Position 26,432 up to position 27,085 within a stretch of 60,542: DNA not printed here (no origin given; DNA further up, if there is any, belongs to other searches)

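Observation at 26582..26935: Stand-alone CheY-like receiver domain encoded by the phage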

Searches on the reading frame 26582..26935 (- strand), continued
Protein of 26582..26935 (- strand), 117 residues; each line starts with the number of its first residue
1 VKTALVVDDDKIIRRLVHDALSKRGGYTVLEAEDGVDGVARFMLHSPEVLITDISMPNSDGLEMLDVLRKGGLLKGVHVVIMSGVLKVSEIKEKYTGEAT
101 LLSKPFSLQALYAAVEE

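Call 35: fold_search(model_id=the predicted structure, library=pdb)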
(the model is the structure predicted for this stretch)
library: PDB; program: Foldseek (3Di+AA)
matches with E <= 10: 1621; with E <= 0.001: 574
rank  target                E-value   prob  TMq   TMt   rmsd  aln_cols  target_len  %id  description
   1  8fk2_A                1.3e-08  1.00  0.82  0.79   2.1       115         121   30  The N-terminal VicR from Streptococcus mutans (released 2023-10-25)
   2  3f7a_B                1.9e-08  1.00  0.80  0.27   2.6       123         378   27  Structure of Orthorhombic crystal form of Pseudomonas aeruginosa RssB (released 2009-11-24)
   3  6ifh                  2.6e-08  1.00  0.84  0.82   1.9       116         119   29  Unphosphorylated Spo0F from Paenisporosarcina sp. TG-14 (released 2019-01-16)
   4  9dvt_R                2.6e-08  1.00  0.83  0.43   2.2       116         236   28  Cryo-EM structure of RpaA bound to PkaiBC DNA and the CTD of the alpha subunit of RNAP from the cyanobacterium Synecho (released 2025-10-15)
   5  3gl9_B                3.4e-08  1.00  0.84  0.81   2.0       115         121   27  The structure of a histidine kinase-response regulator complex sheds light into two-component signaling and reveals a  (released 2009-10-27)
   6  9xzo                  3.4e-08  1.00  0.82  0.80   2.0       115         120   29  Crystal structure of AI-designed response regulator like protein M1X0B (released 2025-10-01)
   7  2a9o                  3.8e-08  1.00  0.81  0.81   2.1       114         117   29  Crystal structures of an activated YycF homologue, the essential response regulator from S.pneumoniae in complex with Be (released 2006-09-26)
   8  1srr_C                4.1e-08  1.00  0.80  0.77   2.4       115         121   25  CRYSTAL STRUCTURE OF A PHOSPHATASE RESISTANT MUTANT OF SPORULATION RESPONSE REGULATOR SPO0F FROM BACILLUS SUBTILIS (released 1997-04-21)
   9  4ja2                  4.4e-08  1.00  0.84  0.82   2.0       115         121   28  Structural basis of a rationally rewired protein-protein interface (RR468mutant V13P, L14I, I17M and N21V) (released 2013-09-04)
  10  4h60                  4.7e-08  1.00  0.84  0.83   2.0       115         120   26  High resolution structure of Vibrio cholerae chemotaxis protein CheY4 crystallized in low pH (4.0) condition (released 2013-08-07)
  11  1nxp                  5.7e-08  1.00  0.82  0.82   2.0       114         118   29  MicArec pH4.5 (released 2004-02-17)
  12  6rh8_C                5.7e-08  1.00  0.84  0.81   2.1       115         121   26  Revisiting pH-gated conformational switch. Complex HK853 mutant H260A -RR468 mutant D53A pH 5.3 (released 2020-02-19)
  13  1ab5_A                6.0e-08  1.00  0.83  0.78   2.2       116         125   31  STRUCTURE OF CHEY MUTANT F14N, V21T (released 1998-02-04)
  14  6ont                  6.5e-08  1.00  0.84  0.82   2.2       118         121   27  Structure of the Francisella response regulator 1452 receiver domain (released 2020-03-25)
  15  3f7a_A                6.5e-08  1.00  0.83  0.28   2.2       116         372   28  Structure of Orthorhombic crystal form of Pseudomonas aeruginosa RssB (released 2009-11-24)
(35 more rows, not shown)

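Call 40: find_related_loci(query=A1, collection=genome_contigs, flank=5000)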
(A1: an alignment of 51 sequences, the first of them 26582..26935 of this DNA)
Query A1 (117 aa) in genome_contigs; peptide patterns used: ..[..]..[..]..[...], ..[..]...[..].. (x = any residue, [..] = any of these).
600 stretches matched a pattern (row limit reached: there are more); 438 encode a relative of the query (tblastn E <= 1e-3); the best 80 are kept; 80 distinct loci.
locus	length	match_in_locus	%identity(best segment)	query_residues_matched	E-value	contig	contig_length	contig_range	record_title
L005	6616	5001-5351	38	2-117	2e-18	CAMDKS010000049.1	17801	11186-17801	MAG: Bdellovibrio sp. ZAP7 isolate MsH-30jul19-160 genome assembly, contig: MsH-30jul19-C6194, whole genome shotgun sequ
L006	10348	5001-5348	36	2-117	8e-18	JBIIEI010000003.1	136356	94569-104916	MAG: Silvanigrellaceae bacterium isolate ME2000-09-26pf_3300044610_group1_bin154 Rohwer_bin1149_scaffold_57_c1, whole ge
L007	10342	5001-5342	31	2-116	6e-16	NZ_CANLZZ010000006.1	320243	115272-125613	Uncultured Lutibacter sp. isolate 4-1427.fasta NODE_6, whole genome shotgun sequence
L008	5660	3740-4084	34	3-117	2e-16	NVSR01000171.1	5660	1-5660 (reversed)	MAG: SAR324 cluster bacterium isolate NORP136 Contig_source1382A_30561, whole genome shotgun sequence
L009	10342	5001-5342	31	2-116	4e-16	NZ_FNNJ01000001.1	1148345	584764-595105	Lutibacter oricola strain DSM 24956, whole genome shotgun sequence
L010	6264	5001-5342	37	2-115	5e-16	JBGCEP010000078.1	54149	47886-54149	MAG: Oligoflexales bacterium isolate SGMAG-44 contig78, whole genome shotgun sequence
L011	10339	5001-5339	40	5-117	7e-16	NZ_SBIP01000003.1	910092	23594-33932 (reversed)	Neorhizobium lilium strain 24NR ZB100002, whole genome shotgun sequence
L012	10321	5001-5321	41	5-111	9e-16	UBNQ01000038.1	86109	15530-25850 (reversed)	Rhizobiales bacterium isolate AFS016371 genome assembly, contig: contig_38, whole genome shotgun sequence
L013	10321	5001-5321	41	5-111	9e-16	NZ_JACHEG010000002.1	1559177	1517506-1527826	Rhizobium wenxiniae strain DSM 100734 Ga0415301_02, whole genome shotgun sequence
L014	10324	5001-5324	39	5-111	1e-15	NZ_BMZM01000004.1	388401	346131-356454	Kushneria pakistanensis strain KCTC 42082 sequence04, whole genome shotgun sequence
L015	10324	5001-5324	39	5-111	1e-15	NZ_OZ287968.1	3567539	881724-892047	Kushneria sp. TE3 isolate ena-SAMPLE-TAB-29-07-2025-11:09:30:975-21969 chromosome TE3, complete sequence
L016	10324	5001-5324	39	5-111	1e-15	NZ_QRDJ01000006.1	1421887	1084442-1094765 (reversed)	Kushneria indalinina DSM 14324 Ga0215643_101, whole genome shotgun sequence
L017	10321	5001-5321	41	5-111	2e-15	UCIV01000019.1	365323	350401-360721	Rhizobiales bacterium isolate AFS084561 genome assembly, contig: contig_19, whole genome shotgun sequence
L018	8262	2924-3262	36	5-116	2e-15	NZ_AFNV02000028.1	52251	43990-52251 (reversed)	Salinisphaera shabanensis E1L3A Contig28, whole genome shotgun sequence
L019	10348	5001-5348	32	1-117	2e-15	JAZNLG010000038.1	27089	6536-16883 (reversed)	MAG: Lachnospiraceae bacterium isolate T1900044671_TS20190137.MAGScoT_cleanbin_000028 SGB_1589_k141_2003059, whole genom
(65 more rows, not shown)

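Call 41: search_protein_families(library=ncbifam, proteins=[window:26582-26935:-], max_evalue=0.001)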
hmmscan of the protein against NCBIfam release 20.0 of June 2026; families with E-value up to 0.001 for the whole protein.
window:26582-26935:- (117 aa): 75 families (the best 25 are shown)
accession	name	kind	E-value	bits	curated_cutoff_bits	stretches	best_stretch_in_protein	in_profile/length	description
NF045944.1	ResRegRpaBCyano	equivalog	5.2e-15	55.4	330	1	5-115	1-108/229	response regulator transcription factor RpaB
NF007901.0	PRK10610.1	equivalog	5.9e-15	55.5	189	1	4-111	8-116/129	chemotaxis response regulator CheY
NF046022.1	RespRegCpdRBruc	equivalog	6.8e-15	55.1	180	1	1-116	1-114/120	cell cycle two-component system response regulator CpdR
TIGR01818.1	ntrC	equivalog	1.5e-13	50.4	558.6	1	5-116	2-111/463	nitrogen regulation protein NR(I)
NF007969.0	PRK10693.1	equivalog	3.1e-13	49.5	329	1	2-94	8-97/337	two-component system response regulator RssB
NF008099.0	PRK10841.1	equivalog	4.6e-13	47.8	920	1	4-113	827-934/949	two-component system sensor histidine kinase RcsC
NF008469.0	PRK11361.1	equivalog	5.6e-13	48.4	714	1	2-112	5-113/461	acetoacetate metabolism transcriptional regulator AtoC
NF045505.1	RR_RssB_Pseudo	equivalog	5.8e-13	48.6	700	1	3-107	7-109/394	two-component system response regulator RssB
NF041733.1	resp_reg_CseB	equivalog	2.8e-12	46.5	350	1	4-114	3-110/228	two-component system response regulator CseB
NF045717.1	DVU0259_DivK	exception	3.7e-12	46.4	160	1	2-116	3-113/117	DVU0259 family response regulator domain-containing protein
NF041367.1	CheY_Halo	equivalog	8.6e-12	45.4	200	1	5-116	2-111/114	chemotaxis protein CheY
TIGR02154.1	PhoB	equivalog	1.8e-11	43.8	296.2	1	3-116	4-117/226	phosphate regulon transcriptional regulator PhoB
NF046020.1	HisKinCckABruc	equivalog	3.8e-11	41.6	1000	1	3-117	751-865/868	cell cycle histidine kinase CckA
NF040534.1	resp_reg_YycF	equivalog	6.3e-11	42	340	1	3-115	2-111/231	response regulator YycF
NF001965.0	PRK00742.1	subfamily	7e-11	41.9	293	1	4-84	6-84/357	chemotaxis-specific protein-glutamate methyltransferase CheB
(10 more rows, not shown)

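Call 55: find_encoding_contigs(protein=P0062, flank=6000, max_places=1)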
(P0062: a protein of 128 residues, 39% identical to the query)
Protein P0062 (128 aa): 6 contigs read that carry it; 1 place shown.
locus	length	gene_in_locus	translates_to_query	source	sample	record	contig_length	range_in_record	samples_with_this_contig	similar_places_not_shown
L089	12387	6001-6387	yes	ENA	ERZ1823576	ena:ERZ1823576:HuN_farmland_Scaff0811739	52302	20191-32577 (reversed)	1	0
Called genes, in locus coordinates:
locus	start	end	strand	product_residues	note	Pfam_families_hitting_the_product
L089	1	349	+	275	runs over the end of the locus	PF01061:ABC2_membrane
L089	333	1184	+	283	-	PF13304:AAA_21 (faint), PF00005:ABC_tran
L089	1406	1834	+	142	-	-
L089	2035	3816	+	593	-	-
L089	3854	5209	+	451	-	PF01546:Peptidase_M20, PF07687:M20_dimer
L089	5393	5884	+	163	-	-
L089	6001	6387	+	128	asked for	PF00072:Response_reg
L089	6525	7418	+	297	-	-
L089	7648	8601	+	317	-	PF00005:ABC_tran, PF13304:AAA_21 (faint), PF13732:DrrA1-3_C (weak)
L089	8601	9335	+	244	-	PF01061:ABC2_membrane, PF12698:ABC2_membrane_3 (weak)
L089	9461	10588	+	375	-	PF00672:HAMP, PF07730:HisKA_3, PF13581:HATPase_c_2 (weak), PF02518:HATPase_c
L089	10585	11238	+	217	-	PF00072:Response_reg, PF08281:Sigma70_r4_2 (faint), PF00196:GerE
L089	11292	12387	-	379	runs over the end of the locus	-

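Call 81: list_cluster_members(proteins=[P0019, P0027, P0002, P0140])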
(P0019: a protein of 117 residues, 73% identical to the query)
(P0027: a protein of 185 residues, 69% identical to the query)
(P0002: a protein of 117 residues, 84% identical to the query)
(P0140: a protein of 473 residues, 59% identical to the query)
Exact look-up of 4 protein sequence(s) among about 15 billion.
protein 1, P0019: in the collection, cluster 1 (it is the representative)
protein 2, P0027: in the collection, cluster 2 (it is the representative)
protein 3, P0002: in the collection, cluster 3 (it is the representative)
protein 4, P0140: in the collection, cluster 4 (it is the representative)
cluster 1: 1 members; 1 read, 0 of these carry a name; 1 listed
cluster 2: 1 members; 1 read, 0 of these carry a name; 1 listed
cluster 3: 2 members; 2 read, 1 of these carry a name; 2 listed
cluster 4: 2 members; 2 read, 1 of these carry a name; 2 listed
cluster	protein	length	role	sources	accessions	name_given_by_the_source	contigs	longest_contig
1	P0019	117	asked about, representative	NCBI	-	-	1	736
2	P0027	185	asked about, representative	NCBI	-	-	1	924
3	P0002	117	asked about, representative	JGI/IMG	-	two-component system chemotaxis response regulator CheY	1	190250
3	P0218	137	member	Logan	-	-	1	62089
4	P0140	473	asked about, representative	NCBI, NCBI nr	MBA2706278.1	MAG: DEAD/DEAH box helicase [Gemmatimonadaceae bacterium] | DEAD/DEAH box helicase [Gemmatimonadaceae bacterium]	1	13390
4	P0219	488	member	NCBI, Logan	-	-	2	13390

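Call 82: search_protein_families(library=padloc, proteins=[window:26582-26935:-], max_evalue=0.001)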
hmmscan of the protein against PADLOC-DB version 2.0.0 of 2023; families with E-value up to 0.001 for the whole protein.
window:26582-26935:- (117 aa): 0 families

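Call 87: fold_search(model_id=the predicted structure, library=viral)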
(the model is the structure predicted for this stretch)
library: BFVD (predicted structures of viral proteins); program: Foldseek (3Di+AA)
matches with E <= 10: 1016; with E <= 0.001: 25
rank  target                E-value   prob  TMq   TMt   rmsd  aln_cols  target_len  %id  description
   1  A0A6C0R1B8            5.3e-08  1.00  0.84  0.67   2.1       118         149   24  Hybrid sensor histidine kinase-response regulator [Alteromonas phage vB_AmeM_PT11-V22]
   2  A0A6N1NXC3            1.6e-07  1.00  0.85  0.59   2.1       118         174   23  Histidine protein kinase SLN1 [Tupanvirus deep ocean]
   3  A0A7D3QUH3            2.9e-07  1.00  0.84  0.50   2.1       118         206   19  Signal transduction response regulator protein receiver domain protein [Fadolivirus FV1/VV64]
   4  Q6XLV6                3.5e-07  1.00  0.76  0.17   3.1       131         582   23  histidine kinase [Feldmannia irregularis virus a]
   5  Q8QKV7                3.8e-07  1.00  0.84  0.14   2.1       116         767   27  histidine kinase [Ectocarpus siliculosus virus 1 (isolate New Zealand/Kaikoura/1988)]
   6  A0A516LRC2            4.0e-07  1.00  0.85  0.66   2.0       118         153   21  (no name in the UniProt tables at hand)
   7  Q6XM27                4.6e-07  1.00  0.83  0.24   2.6       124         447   21  FirrV-1-B9 [Feldmannia irregularis virus a]
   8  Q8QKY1                7.7e-07  1.00  0.85  0.23   1.9       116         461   23  EsV-1-88 [Ectocarpus siliculosus virus 1 (isolate New Zealand/Kaikoura/1988)]
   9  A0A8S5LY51            1.4e-06  1.00  0.82  0.34   2.1       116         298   19  Response regulator protein [Myoviridae sp. ctrnx29]
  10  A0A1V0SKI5            1.6e-06  1.00  0.84  0.53   2.2       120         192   25  Putative sensor histidine kinase [Klosneuvirus KNV1]
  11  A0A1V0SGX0            1.6e-06  1.00  0.81  0.09   2.6       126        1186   21  Putative sensor histidine kinase [Hokovirus HKV1]
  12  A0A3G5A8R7            1.6e-06  1.00  0.73  0.16   3.3       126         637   24  histidine kinase [Hyperionvirus sp.]
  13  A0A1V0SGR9            1.9e-06  1.00  0.79  0.76   2.3       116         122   25  Putative sensor histidine kinase [Hokovirus HKV1]
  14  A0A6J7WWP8            2.5e-06  1.00  0.83  0.45   2.2       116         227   22  TtrR Response regulator [uncultured Caudovirales phage]
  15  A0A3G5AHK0            2.5e-06  1.00  0.76  0.09   3.9       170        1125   17  Sensory box sensor histidine kinase/response regulator [Sylvanvirus sp.]
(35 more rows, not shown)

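Call 91: search_protein_representatives(protein=window:26582-26935:-)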
Query: 117 residues. Proteins with E-value up to 0.001 (for the whole library): 166962; up to 1e-10: 6703; up to 1e-30: 5. The best 150 are listed.
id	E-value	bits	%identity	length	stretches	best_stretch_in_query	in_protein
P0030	4.6e-41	155.4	66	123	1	5-117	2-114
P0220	3.5e-36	139.8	33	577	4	1-115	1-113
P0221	7.9e-34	132.2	32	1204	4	4-98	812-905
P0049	1.9e-31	124.5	66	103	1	17-116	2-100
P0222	3.2e-31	123.8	30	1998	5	4-111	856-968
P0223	4.6e-30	120.1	33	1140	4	2-108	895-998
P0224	1.9e-29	118.1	30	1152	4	4-84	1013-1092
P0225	1.6e-28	115.2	36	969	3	4-92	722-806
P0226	1.7e-28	115.1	29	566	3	4-115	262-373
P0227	4.1e-28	113.8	30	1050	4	3-100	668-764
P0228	7.3e-28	113.0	31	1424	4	3-115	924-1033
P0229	1.3e-27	112.2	39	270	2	4-116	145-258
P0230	3.3e-27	110.9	28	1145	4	4-84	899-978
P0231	1.2e-26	109.2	28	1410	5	3-85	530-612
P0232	2.4e-26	108.1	31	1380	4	3-104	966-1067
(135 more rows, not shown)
